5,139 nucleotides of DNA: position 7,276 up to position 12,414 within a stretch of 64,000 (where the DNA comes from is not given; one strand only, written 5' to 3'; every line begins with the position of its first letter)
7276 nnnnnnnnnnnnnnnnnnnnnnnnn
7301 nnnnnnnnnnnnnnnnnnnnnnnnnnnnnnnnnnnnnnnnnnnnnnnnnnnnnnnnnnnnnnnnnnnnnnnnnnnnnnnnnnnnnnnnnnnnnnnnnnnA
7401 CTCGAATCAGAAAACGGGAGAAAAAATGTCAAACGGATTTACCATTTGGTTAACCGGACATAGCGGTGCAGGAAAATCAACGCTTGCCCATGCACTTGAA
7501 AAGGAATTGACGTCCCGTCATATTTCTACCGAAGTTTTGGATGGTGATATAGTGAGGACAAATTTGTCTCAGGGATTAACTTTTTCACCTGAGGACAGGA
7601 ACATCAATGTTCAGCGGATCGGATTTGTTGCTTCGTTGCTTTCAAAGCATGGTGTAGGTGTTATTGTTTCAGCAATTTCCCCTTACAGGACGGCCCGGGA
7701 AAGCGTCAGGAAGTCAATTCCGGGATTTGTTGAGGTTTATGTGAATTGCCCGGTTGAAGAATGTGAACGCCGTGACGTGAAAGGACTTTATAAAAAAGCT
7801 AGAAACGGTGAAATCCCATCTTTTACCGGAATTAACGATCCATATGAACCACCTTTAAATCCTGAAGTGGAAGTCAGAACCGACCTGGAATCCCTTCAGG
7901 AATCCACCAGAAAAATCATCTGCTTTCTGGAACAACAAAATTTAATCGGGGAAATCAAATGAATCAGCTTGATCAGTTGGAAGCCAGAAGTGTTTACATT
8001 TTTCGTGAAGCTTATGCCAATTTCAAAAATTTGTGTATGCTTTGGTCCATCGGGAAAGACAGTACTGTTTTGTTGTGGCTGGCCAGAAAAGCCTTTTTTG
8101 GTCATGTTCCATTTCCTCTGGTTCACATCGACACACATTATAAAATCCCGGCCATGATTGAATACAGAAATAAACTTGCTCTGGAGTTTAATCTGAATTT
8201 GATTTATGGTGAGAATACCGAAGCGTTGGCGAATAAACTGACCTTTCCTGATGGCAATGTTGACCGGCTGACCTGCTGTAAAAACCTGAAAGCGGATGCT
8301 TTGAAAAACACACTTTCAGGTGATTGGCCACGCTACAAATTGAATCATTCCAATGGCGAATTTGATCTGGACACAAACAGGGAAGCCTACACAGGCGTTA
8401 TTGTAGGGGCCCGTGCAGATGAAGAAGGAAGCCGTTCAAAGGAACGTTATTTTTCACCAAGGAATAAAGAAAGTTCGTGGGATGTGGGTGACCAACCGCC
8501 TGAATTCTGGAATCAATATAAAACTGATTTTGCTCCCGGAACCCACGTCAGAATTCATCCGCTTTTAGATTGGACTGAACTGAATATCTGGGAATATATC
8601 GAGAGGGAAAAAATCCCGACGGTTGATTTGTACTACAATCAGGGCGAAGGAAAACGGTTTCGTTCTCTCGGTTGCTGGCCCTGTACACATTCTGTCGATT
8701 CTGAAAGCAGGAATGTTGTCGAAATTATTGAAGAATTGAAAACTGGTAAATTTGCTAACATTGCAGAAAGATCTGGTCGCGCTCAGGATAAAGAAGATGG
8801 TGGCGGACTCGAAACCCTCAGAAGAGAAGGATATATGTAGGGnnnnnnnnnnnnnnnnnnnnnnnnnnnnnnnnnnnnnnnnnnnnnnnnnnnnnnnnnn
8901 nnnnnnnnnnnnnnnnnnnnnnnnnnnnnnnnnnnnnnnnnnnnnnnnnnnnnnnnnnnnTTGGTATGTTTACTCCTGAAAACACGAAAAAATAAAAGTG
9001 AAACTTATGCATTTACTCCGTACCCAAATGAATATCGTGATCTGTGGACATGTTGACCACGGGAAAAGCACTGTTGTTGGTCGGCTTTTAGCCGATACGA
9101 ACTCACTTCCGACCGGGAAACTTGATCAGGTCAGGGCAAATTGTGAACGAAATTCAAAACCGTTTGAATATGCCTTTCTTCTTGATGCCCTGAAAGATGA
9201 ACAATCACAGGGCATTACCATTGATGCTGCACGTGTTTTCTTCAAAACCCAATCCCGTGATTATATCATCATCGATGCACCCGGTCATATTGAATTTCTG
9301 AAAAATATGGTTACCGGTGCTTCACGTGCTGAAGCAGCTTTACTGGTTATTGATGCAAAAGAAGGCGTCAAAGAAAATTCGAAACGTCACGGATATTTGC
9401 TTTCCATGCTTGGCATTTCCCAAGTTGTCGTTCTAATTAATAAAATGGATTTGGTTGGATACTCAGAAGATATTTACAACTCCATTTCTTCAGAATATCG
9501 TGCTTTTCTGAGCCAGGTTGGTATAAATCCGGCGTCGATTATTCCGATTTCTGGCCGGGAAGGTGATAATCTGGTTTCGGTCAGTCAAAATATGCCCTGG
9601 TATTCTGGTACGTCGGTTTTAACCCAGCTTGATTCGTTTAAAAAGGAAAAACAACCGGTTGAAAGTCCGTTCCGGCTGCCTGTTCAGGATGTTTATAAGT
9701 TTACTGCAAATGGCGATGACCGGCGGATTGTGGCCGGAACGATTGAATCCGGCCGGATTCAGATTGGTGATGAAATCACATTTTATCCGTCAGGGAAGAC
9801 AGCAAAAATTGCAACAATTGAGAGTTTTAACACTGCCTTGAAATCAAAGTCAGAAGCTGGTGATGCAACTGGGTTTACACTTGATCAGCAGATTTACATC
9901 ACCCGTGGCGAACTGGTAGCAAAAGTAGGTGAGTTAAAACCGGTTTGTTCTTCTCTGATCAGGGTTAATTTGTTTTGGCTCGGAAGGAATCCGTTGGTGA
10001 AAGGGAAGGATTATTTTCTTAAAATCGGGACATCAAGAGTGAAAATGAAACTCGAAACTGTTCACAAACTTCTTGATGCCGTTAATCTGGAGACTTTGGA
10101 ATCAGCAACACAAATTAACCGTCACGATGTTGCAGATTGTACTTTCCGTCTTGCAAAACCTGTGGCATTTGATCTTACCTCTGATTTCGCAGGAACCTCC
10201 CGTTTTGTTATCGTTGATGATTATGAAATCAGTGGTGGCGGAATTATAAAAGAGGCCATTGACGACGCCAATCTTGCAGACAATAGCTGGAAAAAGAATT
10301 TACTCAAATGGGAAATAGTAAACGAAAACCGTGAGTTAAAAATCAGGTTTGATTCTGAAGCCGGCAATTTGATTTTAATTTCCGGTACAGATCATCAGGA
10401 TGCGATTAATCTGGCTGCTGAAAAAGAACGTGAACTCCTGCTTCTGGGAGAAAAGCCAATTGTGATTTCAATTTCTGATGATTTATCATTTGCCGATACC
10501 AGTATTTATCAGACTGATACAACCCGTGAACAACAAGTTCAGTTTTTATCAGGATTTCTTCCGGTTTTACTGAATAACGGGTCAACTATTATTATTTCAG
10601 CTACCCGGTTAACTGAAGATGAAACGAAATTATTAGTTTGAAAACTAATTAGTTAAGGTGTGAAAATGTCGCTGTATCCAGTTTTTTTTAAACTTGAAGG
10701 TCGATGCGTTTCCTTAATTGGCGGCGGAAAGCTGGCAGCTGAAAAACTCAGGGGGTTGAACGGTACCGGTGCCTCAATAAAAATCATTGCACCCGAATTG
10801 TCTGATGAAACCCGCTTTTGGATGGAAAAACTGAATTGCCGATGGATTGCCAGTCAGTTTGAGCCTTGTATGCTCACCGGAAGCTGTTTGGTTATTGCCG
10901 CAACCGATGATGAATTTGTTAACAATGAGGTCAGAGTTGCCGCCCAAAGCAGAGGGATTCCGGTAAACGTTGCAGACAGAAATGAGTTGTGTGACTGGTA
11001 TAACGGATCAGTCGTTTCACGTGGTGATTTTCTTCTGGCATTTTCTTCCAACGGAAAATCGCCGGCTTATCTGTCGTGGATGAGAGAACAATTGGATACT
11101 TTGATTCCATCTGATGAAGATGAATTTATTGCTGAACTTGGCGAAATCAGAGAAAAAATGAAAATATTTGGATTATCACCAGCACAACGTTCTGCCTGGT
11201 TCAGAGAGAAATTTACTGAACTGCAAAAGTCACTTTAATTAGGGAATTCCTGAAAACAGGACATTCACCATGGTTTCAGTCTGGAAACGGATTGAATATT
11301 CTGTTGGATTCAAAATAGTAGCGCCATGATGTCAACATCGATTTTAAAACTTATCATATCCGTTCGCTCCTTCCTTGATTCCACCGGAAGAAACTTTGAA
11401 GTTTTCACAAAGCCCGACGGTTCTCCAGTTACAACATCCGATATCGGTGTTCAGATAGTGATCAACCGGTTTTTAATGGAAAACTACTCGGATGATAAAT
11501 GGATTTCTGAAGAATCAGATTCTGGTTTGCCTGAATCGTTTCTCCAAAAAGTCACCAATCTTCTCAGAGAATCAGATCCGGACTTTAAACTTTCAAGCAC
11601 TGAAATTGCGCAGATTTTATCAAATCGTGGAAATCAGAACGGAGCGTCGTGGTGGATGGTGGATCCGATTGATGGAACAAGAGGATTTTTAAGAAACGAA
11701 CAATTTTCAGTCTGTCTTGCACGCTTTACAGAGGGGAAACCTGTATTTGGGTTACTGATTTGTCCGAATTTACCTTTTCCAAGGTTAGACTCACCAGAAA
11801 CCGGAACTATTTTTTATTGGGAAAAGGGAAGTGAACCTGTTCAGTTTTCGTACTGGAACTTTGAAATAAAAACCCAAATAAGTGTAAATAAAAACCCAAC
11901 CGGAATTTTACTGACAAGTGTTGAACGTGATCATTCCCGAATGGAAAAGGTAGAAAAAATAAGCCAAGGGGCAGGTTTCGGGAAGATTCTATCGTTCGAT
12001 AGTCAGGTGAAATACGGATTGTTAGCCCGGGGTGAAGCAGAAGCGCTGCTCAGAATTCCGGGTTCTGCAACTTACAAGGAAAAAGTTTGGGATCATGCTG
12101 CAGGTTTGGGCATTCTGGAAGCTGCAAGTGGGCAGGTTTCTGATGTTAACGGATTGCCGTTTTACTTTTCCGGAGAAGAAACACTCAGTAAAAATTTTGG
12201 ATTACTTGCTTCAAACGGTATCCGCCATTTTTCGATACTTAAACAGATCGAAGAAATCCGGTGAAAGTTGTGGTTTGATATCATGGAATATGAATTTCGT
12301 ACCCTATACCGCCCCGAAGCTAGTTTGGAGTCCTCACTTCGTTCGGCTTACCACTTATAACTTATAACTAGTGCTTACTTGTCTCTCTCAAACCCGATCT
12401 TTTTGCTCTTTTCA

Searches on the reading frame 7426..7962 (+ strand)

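Call 7: search_protein_families(library=pfam, proteins=[window:7426-7962:+])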
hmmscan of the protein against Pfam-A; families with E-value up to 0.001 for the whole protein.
window:7426-7962:+ (178 aa): 8 families
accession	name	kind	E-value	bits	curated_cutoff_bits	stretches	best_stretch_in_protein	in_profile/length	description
PF01583.26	APS_kinase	-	4.8e-62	208.9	21.1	1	4-150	2-151/152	Adenylylsulphate kinase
PF13671.12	AAA_33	-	7.8e-09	36.4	27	1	7-118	2-116/143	AAA domain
PF13238.12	AAA_18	-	5.1e-06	27.4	29.4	1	7-120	1-111/128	AAA domain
PF08433.16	KTI12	-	6.7e-06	26.2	22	1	7-118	4-117/271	Chromatin associated protein KTI12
PF00005.33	ABC_tran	-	0.00013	23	25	1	3-31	10-38/137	ABC transporter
PF03193.22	RsgA_GTPase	-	0.0008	19.7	30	0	5-35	107-139/174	RsgA GTPase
PF01656.29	CbiA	-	0.00095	19.6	25.4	0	11-87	6-86/125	CobQ/CobB/MinD/ParA nucleotide binding domain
PF01712.25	dNK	-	0.00099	19.3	27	0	10-37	4-30/203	Deoxynucleoside kinase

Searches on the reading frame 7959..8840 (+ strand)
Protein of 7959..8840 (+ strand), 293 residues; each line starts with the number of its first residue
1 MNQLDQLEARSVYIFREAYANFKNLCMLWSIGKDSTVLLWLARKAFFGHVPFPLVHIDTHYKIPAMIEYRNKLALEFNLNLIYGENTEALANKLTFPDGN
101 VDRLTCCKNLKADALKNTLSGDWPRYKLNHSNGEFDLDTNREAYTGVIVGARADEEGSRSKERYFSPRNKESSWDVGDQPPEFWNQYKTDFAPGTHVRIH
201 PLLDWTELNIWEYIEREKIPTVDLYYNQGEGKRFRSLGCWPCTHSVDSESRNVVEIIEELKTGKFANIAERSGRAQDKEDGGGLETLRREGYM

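Call 7: search_protein_families(library=pfam, proteins=[window:7959-8840:+])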
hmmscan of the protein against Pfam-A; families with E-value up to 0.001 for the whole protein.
window:7959-8840:+ (293 aa): 1 family
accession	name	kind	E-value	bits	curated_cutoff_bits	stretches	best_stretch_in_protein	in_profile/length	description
PF01507.26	PAPS_reduct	-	5.8e-37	127.8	22.5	1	25-244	2-174/175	Phosphoadenosine phosphosulfate reductase domain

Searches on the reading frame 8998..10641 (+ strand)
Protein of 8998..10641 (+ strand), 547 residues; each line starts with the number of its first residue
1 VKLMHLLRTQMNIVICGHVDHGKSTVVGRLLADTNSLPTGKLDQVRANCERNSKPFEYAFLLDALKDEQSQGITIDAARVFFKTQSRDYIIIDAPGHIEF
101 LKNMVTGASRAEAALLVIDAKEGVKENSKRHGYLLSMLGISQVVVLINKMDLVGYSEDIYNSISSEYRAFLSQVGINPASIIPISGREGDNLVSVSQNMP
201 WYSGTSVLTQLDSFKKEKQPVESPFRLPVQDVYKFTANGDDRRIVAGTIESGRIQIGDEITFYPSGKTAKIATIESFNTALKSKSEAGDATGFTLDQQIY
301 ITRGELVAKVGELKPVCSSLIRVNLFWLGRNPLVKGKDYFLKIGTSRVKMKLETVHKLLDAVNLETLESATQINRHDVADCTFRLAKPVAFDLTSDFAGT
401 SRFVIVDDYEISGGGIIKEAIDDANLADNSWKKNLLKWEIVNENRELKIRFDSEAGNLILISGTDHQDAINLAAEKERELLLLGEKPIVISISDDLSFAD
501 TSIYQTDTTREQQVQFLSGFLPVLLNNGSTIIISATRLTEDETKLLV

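Call 59: search_protein_families(library=pfam, proteins=[window:8998-10641:+], max_evalue=0.00001)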
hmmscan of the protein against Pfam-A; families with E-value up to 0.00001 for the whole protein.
window:8998-10641:+ (547 aa): 4 families
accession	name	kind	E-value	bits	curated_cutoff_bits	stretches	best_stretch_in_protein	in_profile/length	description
PF00009.33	GTP_EFTU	-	1.7e-44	152.1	26.5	1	11-194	4-177/188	Elongation factor Tu GTP binding domain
PF22594.2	GTP-eEF1A_C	-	2.7e-14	53.8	27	1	323-418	4-101/101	GTP-eEF1A C-terminal domain-like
PF03144.31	GTP_EFTU_D2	-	5.3e-07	30.4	30.3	0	243-294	2-57/73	Elongation factor Tu domain 2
PF01926.29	MMR_HSR1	-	2.6e-06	28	21.9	0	69-149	28-113/113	50S ribosome-binding GTPase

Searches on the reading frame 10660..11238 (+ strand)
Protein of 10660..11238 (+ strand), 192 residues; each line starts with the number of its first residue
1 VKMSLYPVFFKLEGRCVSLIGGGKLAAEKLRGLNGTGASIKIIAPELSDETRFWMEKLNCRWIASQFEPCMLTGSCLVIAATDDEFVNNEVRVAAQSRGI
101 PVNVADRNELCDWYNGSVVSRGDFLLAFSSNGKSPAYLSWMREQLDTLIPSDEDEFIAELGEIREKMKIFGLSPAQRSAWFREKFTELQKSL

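Call 59: search_protein_families(library=pfam, proteins=[window:10660-11238:+], max_evalue=0.00001)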
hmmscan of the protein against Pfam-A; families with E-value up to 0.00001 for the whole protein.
window:10660-11238:+ (192 aa): 1 family
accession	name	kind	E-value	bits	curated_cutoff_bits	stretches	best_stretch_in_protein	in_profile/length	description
PF13241.12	NAD_binding_7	-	3e-23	82.8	22.1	1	8-117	1-104/104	Putative NAD(P)-binding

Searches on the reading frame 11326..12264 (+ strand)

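Call 59: search_protein_families(library=pfam, proteins=[window:11326-12264:+], max_evalue=0.00001)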
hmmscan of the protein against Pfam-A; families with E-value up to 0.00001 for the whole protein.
window:11326-12264:+ (312 aa): 1 family
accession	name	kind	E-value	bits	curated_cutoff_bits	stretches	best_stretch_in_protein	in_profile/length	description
PF00459.30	Inositol_P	-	2.7e-30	106.2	27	1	34-287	41-245/271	Inositol monophosphatase family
